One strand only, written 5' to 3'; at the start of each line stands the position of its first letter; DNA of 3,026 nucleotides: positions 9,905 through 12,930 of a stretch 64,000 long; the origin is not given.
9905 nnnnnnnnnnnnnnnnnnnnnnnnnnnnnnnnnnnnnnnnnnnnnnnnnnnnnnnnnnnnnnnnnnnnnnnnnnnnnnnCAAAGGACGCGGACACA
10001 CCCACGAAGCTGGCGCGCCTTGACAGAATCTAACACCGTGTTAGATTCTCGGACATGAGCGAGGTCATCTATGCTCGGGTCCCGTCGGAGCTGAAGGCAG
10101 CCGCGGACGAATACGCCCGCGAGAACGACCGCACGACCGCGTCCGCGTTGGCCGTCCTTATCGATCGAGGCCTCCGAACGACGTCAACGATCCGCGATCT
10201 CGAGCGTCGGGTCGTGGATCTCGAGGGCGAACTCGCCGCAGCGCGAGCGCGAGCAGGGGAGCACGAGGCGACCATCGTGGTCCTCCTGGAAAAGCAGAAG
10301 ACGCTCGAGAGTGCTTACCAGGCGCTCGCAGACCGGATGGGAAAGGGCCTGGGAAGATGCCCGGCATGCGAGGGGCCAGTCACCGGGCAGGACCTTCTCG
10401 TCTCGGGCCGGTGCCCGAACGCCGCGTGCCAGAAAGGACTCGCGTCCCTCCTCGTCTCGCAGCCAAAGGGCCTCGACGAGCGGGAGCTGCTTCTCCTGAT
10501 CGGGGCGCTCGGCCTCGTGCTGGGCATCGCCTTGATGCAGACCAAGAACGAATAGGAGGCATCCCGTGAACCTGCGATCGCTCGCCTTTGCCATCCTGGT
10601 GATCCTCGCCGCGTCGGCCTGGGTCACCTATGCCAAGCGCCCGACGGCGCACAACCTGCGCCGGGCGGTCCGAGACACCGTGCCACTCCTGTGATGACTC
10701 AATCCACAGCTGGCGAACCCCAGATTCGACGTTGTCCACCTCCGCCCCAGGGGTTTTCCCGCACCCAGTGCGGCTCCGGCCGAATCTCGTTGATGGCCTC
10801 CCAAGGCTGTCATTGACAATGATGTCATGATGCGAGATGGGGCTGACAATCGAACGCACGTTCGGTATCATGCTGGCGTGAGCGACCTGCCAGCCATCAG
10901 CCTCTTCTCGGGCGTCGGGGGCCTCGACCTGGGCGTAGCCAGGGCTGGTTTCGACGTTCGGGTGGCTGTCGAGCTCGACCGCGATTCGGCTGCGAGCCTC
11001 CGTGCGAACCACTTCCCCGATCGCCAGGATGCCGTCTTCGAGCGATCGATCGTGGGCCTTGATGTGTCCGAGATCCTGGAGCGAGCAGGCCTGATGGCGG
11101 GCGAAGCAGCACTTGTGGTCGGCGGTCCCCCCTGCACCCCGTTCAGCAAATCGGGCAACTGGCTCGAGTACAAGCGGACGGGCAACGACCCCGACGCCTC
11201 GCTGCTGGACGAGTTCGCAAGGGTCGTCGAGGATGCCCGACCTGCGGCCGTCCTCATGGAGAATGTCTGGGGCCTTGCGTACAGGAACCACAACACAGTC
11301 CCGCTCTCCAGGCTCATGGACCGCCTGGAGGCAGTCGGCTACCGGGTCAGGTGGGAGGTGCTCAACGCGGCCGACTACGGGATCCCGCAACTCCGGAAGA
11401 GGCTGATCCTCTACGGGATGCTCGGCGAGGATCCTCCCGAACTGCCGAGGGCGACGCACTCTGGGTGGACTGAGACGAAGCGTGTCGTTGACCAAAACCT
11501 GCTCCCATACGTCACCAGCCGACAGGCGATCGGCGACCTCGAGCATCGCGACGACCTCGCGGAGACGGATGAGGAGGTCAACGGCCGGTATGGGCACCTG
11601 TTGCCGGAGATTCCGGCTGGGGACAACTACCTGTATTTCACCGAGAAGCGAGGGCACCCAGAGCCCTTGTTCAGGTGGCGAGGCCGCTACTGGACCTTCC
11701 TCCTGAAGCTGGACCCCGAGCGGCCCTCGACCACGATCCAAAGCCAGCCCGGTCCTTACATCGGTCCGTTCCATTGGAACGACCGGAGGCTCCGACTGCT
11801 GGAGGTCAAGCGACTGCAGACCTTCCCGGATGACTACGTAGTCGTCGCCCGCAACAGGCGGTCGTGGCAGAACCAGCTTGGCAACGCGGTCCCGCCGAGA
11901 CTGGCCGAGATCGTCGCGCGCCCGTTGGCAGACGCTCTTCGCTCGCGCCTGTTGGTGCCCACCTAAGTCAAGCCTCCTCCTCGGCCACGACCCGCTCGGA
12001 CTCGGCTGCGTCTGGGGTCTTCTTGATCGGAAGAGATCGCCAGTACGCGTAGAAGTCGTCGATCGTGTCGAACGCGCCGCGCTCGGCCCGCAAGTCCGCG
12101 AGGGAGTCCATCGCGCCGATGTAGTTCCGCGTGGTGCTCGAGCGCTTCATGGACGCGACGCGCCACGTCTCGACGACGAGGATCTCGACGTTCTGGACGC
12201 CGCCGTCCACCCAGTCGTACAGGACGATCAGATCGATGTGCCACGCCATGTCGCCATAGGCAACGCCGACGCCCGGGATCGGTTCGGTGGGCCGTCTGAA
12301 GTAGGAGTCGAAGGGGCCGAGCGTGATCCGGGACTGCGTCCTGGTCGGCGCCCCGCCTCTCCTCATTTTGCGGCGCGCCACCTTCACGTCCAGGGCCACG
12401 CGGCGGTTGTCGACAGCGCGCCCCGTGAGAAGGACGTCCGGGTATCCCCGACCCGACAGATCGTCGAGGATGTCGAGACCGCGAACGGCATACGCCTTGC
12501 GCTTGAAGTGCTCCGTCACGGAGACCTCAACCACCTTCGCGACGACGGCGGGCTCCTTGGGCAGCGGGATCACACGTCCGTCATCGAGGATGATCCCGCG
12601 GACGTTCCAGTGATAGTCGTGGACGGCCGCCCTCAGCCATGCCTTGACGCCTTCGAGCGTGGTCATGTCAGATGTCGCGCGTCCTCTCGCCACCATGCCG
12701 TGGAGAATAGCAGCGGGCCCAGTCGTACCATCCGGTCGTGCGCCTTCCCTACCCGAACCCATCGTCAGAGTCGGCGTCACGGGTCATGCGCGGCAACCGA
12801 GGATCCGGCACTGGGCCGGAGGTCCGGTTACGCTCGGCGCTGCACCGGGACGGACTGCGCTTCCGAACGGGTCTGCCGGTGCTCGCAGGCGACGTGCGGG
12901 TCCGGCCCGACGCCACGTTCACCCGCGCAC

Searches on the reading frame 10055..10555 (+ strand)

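Call 68: search_protein_families(library=pfam, proteins=[window:10055-10555:+], max_evalue=0.01)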
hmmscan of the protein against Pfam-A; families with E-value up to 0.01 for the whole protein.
window:10055-10555:+ (166 aa): 3 families
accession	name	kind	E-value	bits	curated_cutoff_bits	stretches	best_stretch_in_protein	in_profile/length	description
PF07878.17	RHH_5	-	0.0016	18.6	26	1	7-42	6-41/43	CopG-like RHH_1 or ribbon-helix-helix domain, RHH_5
PF13334.11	DUF4094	-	0.0031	18.4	24.5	1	12-65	39-89/90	Domain of unknown function (DUF4094)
PF00261.25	Tropomyosin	-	0.0082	16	38.6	1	42-91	116-165/242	Tropomyosin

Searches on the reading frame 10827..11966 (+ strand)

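Call 68: search_protein_families(library=pfam, proteins=[window:10827-11966:+], max_evalue=0.01)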
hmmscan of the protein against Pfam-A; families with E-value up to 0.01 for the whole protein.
window:10827-11966:+ (379 aa): 1 family
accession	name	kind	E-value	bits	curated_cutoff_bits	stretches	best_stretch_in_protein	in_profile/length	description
PF00145.23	DNA_methylase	-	7e-51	174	22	1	24-365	4-320/324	C-5 cytosine-specific DNA methylase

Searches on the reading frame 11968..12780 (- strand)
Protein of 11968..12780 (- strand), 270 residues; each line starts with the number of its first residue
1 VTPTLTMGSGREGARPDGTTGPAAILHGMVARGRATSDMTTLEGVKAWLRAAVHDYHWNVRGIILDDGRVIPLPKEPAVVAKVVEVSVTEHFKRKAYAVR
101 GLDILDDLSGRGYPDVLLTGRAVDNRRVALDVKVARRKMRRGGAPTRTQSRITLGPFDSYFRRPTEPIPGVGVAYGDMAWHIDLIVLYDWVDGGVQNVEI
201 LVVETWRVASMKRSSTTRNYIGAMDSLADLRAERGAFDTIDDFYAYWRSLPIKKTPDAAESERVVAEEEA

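Call 68: search_protein_families(library=pfam, proteins=[window:11968-12780:-], max_evalue=0.01)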
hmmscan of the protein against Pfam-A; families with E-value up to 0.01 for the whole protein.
window:11968-12780:- (270 aa): 1 family
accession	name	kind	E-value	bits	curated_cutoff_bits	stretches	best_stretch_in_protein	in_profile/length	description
PF09233.17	Endonuc-EcoRV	-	1.9e-14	54.1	25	2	55-192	6-137/244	Restriction endonuclease EcoRV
